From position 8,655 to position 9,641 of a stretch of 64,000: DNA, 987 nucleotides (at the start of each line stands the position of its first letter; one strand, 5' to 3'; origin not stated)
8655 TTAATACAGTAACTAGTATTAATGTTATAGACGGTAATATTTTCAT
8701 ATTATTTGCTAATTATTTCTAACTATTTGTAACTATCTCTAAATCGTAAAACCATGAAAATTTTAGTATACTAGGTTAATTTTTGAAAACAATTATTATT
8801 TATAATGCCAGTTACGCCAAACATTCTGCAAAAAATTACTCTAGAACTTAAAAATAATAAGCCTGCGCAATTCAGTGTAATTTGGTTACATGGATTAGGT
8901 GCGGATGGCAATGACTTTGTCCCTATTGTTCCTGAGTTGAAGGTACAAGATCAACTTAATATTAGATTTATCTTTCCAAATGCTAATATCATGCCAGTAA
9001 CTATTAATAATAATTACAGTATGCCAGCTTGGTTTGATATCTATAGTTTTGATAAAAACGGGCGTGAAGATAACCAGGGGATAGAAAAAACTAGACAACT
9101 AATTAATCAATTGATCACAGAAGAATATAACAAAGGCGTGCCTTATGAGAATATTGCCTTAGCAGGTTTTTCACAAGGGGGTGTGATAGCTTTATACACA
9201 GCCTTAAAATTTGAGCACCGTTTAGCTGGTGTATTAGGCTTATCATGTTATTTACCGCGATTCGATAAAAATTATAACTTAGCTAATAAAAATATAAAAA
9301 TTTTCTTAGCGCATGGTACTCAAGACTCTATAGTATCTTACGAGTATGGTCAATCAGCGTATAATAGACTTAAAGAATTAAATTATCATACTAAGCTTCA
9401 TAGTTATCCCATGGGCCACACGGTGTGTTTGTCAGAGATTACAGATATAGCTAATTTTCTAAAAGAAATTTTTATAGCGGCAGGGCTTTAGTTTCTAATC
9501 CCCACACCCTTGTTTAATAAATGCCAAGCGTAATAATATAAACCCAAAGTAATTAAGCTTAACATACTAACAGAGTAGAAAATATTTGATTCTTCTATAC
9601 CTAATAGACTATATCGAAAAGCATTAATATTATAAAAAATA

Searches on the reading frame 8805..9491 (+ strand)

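Call 22: search_protein_families(library=pfam, proteins=[window:8805-9491:+], max_evalue=0.01)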
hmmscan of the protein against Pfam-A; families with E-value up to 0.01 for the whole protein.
window:8805-9491:+ (228 aa): 11 families
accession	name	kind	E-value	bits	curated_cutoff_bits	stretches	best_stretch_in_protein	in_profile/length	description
PF02230.22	Abhydrolase_2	-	1.2e-54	185.9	23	1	17-221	9-215/217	Phospholipase/Carboxylesterase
PF00561.26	Abhydrolase_1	-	8.7e-08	32.6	25.8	1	25-143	3-97/245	alpha/beta hydrolase fold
PF03959.19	FSH1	-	1.8e-07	31.5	21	1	27-207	9-201/211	Serine hydrolase (FSH1)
PF12146.15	Hydrolase_4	-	2.5e-05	24.1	27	0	105-144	66-105/239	Serine aminopeptidase, S33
PF00756.26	Esterase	-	5.1e-05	23.6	22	1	68-149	72-149/251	Putative esterase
PF01738.24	DLH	-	0.00016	21.7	21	1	103-205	85-186/217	Dienelactone hydrolase family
PF12695.13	Abhydrolase_5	-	0.00052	20.3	27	1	114-190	56-127/164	Alpha/beta hydrolase family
PF07859.19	Abhydrolase_3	-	0.0014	18.8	25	1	93-154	49-111/210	alpha/beta hydrolase fold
PF20434.5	BD-FAE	-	0.0019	18.1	26.8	0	96-137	70-111/215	BD-FAE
PF00326.27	Peptidase_S9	-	0.0038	17.2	22.6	0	157-205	136-187/213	Prolyl oligopeptidase family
PF00975.26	Thioesterase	-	0.0086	16.7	26.4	0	78-146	29-97/226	Thioesterase domain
